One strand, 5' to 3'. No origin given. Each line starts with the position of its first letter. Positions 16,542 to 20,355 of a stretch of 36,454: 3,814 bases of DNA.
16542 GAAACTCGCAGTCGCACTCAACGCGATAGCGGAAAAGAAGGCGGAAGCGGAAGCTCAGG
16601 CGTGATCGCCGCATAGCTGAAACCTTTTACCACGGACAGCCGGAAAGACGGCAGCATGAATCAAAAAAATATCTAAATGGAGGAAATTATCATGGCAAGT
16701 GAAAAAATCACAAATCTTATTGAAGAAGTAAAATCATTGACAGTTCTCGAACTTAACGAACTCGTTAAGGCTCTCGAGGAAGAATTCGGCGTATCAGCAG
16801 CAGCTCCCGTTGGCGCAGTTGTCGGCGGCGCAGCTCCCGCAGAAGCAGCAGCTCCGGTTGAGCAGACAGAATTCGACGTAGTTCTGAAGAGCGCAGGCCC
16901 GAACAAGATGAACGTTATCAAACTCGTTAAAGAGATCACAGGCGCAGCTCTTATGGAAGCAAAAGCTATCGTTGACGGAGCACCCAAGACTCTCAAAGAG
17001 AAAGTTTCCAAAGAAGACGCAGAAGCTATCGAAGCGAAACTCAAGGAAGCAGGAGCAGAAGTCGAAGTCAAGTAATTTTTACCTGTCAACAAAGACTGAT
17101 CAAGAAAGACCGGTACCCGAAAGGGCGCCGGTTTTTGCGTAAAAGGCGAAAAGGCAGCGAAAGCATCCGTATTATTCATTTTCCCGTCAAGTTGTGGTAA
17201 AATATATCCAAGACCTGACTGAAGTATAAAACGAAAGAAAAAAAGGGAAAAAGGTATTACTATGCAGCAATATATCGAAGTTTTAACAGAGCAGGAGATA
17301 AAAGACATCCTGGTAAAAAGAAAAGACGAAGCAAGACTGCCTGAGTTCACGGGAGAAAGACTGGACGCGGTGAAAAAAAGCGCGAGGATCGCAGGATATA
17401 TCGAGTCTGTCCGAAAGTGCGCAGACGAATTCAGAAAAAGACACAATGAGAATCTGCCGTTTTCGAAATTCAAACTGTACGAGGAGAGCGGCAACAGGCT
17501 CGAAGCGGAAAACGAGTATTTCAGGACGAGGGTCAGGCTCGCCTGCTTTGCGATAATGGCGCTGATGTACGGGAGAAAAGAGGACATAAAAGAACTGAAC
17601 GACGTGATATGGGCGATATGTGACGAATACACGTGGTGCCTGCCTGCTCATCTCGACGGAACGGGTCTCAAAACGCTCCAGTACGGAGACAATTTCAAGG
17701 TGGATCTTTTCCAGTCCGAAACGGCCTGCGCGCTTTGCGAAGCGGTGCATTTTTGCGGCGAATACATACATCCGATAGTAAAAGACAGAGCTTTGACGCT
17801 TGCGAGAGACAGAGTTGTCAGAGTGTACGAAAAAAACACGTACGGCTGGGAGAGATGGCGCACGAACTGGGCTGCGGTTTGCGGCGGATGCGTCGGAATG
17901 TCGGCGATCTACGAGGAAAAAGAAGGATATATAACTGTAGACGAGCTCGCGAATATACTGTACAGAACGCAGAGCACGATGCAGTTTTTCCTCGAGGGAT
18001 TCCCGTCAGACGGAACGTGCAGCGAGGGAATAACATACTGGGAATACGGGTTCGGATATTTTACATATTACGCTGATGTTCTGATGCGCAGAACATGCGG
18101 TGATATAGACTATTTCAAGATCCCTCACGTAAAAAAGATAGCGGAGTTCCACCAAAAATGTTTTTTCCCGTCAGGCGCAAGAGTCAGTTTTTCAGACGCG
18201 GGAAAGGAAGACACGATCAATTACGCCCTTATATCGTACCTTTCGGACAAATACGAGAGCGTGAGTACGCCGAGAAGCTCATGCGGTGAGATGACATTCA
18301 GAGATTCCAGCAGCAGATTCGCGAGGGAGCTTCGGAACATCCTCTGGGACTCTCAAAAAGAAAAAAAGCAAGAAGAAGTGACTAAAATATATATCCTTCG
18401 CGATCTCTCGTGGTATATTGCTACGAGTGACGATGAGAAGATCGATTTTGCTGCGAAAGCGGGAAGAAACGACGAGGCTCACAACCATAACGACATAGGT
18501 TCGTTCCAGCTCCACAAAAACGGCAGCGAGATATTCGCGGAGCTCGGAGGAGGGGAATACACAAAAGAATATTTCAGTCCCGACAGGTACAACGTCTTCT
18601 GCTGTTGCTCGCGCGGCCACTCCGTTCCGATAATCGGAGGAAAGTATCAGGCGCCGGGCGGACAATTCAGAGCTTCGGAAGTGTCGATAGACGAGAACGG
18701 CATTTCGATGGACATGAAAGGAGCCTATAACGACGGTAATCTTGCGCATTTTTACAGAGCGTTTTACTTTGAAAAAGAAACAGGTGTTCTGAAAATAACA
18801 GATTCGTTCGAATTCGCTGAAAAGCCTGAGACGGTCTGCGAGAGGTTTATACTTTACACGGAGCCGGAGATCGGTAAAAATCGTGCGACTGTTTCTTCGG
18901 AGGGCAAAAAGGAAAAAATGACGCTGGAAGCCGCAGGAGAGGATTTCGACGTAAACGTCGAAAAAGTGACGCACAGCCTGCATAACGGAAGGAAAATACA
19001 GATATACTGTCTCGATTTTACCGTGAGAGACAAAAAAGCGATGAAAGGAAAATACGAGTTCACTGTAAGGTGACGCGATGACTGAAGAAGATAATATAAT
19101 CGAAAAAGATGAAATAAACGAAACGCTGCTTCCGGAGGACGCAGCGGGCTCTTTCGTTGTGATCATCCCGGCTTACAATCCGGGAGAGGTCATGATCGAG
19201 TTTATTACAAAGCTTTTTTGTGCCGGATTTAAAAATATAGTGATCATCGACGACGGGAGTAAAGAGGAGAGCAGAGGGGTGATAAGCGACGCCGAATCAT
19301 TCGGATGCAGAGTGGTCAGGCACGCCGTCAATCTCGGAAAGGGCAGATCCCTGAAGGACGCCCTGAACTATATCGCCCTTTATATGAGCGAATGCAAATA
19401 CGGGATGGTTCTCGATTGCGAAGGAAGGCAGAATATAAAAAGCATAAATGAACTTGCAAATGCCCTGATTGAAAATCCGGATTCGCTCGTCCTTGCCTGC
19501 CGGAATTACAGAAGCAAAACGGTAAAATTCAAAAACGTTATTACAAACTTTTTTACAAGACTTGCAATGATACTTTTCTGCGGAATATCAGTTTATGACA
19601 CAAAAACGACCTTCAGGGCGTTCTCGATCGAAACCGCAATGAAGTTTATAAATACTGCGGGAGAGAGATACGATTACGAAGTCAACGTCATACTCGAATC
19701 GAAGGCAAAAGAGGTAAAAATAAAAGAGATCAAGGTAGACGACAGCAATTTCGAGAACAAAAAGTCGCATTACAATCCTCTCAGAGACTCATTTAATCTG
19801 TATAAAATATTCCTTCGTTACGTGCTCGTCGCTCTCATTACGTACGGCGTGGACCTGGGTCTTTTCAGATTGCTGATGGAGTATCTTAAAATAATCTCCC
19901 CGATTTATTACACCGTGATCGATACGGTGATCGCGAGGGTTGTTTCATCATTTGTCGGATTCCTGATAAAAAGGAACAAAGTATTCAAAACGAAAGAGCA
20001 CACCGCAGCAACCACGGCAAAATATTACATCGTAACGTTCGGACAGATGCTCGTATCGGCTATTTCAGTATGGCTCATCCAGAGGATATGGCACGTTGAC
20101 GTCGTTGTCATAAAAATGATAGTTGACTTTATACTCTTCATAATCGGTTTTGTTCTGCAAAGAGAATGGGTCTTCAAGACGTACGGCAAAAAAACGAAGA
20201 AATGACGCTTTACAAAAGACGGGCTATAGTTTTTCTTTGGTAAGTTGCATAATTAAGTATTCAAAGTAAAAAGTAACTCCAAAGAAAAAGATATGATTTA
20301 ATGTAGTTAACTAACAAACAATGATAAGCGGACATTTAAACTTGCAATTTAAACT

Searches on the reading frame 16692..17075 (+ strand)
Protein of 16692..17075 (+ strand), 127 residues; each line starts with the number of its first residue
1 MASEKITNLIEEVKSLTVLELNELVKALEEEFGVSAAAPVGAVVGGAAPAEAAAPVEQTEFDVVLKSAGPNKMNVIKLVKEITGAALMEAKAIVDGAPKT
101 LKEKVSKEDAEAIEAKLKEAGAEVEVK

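Call 38: find_encoding_contigs(protein=window:16692-17075:+, flank=10000, max_places=10)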
Protein window:16692-17075:+ (127 aa): 8 contigs read that carry it; 7 places shown.
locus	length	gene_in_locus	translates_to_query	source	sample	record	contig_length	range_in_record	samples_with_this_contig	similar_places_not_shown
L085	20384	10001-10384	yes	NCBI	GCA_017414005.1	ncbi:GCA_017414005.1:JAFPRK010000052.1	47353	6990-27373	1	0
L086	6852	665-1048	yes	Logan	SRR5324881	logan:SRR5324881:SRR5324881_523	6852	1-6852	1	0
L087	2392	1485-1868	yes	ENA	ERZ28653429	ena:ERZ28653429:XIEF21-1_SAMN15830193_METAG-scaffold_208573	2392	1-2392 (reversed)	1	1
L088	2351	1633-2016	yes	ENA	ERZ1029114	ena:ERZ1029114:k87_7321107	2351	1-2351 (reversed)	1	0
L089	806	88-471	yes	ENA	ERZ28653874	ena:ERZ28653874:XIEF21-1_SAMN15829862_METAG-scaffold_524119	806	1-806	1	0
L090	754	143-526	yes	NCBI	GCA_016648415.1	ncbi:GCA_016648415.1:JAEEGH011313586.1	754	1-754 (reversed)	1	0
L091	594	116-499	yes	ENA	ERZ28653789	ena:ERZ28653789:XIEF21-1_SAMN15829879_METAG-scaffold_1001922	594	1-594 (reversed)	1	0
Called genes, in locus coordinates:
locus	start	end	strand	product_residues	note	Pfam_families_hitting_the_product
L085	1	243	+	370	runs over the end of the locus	PF03816:LytR_cpsA_psr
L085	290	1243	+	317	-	PF00005:ABC_tran, PF13304:AAA_21 (faint)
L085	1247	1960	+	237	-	PF01061:ABC2_membrane (weak), PF12730:ABC2_membrane_4 (weak), PF12679:ABC2_membrane_2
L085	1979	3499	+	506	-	PF09822:ABC_transp_aux (faint), PF23357:DUF7088 (weak)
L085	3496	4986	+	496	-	PF14238:DUF4340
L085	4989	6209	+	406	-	PF18975:DUF5711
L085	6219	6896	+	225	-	PF02674:Colicin_V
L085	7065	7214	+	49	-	PF00471:Ribosomal_L33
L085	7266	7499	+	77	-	PF00584:SecE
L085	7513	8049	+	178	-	PF02357:NusG, PF00467:KOW (weak)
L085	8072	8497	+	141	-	PF03946:Ribosomal_L11_N, PF00298:Ribosomal_L11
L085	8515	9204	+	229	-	PF00687:Ribosomal_L1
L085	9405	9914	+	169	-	PF00466:Ribosomal_L10, PF27436:RL10_C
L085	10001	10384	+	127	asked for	PF16320:Ribosomal_L12_N, PF00542:Ribosomal_L12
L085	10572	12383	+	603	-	-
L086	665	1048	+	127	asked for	PF16320:Ribosomal_L12_N, PF00542:Ribosomal_L12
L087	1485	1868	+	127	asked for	PF16320:Ribosomal_L12_N, PF00542:Ribosomal_L12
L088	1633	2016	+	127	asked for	PF16320:Ribosomal_L12_N, PF00542:Ribosomal_L12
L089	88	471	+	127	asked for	PF16320:Ribosomal_L12_N, PF00542:Ribosomal_L12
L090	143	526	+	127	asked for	PF16320:Ribosomal_L12_N, PF00542:Ribosomal_L12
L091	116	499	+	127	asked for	PF16320:Ribosomal_L12_N, PF00542:Ribosomal_L12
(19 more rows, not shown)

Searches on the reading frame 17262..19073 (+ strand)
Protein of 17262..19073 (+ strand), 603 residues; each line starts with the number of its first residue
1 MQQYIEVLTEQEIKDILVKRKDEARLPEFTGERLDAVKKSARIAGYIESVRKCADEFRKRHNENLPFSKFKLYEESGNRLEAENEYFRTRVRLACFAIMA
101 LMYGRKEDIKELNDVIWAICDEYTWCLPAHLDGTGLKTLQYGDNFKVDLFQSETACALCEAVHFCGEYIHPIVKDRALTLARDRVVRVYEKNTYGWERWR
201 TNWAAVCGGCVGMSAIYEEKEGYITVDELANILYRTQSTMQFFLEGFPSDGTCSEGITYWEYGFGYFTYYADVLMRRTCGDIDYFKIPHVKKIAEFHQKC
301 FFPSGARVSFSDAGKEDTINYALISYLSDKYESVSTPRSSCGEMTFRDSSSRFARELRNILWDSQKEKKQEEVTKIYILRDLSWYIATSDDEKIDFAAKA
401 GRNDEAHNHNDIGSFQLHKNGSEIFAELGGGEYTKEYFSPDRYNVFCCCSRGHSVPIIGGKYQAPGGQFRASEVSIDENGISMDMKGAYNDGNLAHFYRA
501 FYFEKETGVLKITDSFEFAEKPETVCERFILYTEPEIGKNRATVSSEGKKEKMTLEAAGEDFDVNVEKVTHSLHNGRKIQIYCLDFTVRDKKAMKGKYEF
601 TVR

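Call 8: search_protein_families(library=pfam, proteins=[window:17262-19073:+], max_evalue=0.01)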
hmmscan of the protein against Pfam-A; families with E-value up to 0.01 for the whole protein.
window:17262-19073:+ (603 aa): 1 family
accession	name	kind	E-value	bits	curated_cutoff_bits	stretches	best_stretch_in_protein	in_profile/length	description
PF07940.18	Hepar_II_III_C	-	2e-05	24.7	24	1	394-574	22-210/237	Heparinase II/III-like, C-terminal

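Call 9: search_protein_families(library=ncbifam, proteins=[window:17262-19073:+], max_evalue=0.01)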
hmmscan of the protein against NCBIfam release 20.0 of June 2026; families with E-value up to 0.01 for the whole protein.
window:17262-19073:+ (603 aa): 0 families

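Call 30: find_related_loci(query=window:17262-19073:+, collection=genome_contigs, flank=10000)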
Query window:17262-19073:+ (603 aa) in genome_contigs; peptide patterns used: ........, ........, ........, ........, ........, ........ (x = any residue, [..] = any of these).
246 stretches matched a pattern; 140 encode a relative of the query (tblastn E <= 1e-3); the best 80 are kept; 80 distinct loci.
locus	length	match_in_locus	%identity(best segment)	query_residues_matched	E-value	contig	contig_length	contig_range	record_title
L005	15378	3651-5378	42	9-589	6e-136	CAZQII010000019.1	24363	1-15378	MAG TPA_asm: uncultured Ruminococcus sp. isolate SRP225648_co1_228 genome assembly, contig: NODE_4631_length_24363_cov_8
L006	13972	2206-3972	40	1-602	4e-134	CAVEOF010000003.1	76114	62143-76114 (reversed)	Coriobacteriaceae bacterium isolate H07675-L1_cleanbin_000006 genome assembly, contig: Spades_H07675-L1_contig_191, whol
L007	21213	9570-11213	39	65-602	4e-118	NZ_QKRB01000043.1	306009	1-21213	Paenibacillus sambharensis strain SMB1 365, whole genome shotgun sequence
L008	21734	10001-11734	35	32-589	3e-114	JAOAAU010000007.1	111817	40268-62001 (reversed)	MAG: Clostridia bacterium isolate SKW158 k141_1264752, whole genome shotgun sequence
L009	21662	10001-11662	38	54-588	8e-114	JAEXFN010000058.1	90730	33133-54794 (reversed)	MAG: Bacillota bacterium isolate OH_HBB_250 k127_752454, whole genome shotgun sequence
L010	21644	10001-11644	37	64-592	3e-111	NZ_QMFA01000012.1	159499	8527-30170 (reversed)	Paenibacillus sp. YN15 scaffold12, whole genome shotgun sequence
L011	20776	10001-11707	36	37-589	2e-110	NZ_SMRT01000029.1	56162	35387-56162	Paenibacillus piri strain MS74 contig29, whole genome shotgun sequence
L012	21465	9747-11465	37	32-588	8e-110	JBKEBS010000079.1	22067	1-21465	MAG: Oscillospiraceae bacterium isolate VLC_066 k251_1944437, whole genome shotgun sequence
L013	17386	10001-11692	35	46-600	2e-109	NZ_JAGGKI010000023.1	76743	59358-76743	Paenibacillus lactis strain DSM 15596 Ga0454112_23, whole genome shotgun sequence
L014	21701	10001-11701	35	37-589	5e-109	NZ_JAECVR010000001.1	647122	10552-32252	Paenactinomyces guangxiensis strain CICC 11033=CGMCC 4.7156 NODE_1_length_647122_cov_2.256118, whole genome shotgun sequ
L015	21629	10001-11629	36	47-586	4e-109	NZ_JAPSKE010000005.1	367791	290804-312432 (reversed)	MAG: Paenibacillus sp. isolate RH52_bin.008 NODE_16_length_367791_cov_5.167754, whole genome shotgun sequence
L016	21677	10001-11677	37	47-589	1e-106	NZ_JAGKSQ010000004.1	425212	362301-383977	Halalkalibacter suaedae strain YZJH907-2 Scaffold4_1, whole genome shotgun sequence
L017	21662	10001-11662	35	37-588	3e-108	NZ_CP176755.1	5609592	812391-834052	Paenibacillus sp. WLX2291 chromosome, complete genome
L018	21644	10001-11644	36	50-592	2e-106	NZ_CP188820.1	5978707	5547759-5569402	Paenibacillus sp. FA6 chromosome, complete genome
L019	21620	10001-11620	36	48-589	6e-106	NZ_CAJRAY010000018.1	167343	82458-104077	Thermobacillus xylanilyticus strain XE, whole genome shotgun sequence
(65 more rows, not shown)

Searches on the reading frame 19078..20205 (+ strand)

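Call 8: search_protein_families(library=pfam, proteins=[window:19078-20205:+], max_evalue=0.01)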
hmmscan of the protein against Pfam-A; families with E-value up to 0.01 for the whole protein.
window:19078-20205:+ (375 aa): 2 families
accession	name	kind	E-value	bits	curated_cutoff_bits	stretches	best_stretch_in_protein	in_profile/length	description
PF00535.33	Glycos_transf_2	-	5.6e-12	46.4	23.3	1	28-158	2-131/168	Glycosyl transferase family 2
PF04138.20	GtrA_DPMS_TM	-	5.6e-10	39.9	26.1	1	247-366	1-117/117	GtrA/DPMS, transmembrane domain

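Call 9: search_protein_families(library=ncbifam, proteins=[window:19078-20205:+], max_evalue=0.01)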
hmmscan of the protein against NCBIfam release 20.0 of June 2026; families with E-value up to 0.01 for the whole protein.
window:19078-20205:+ (375 aa): 4 families
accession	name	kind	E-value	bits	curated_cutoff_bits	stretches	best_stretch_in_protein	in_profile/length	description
NF058614.1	PPMAGASynPpgS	equivalog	1.9e-15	56.9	370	1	28-166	4-138/226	polyprenyl-phospho-N-acetylgalactosaminyl synthase PpgS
TIGR04182.1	glyco_TIGR04182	equivalog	2.9e-15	56.4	325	1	27-248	3-217/293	S-layer glycoprotein N-glycosyltransferase AglJ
NF041391.1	DPhHxTase_Halo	equivalog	0.0022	17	375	1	52-224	25-185/213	dolichyl-phosphate hexose transferase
TIGR03965.1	mycofact_glyco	equivalog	0.0024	16.8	280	1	19-88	69-142/467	mycofactocin biosynthesis glycosyltransferase MftF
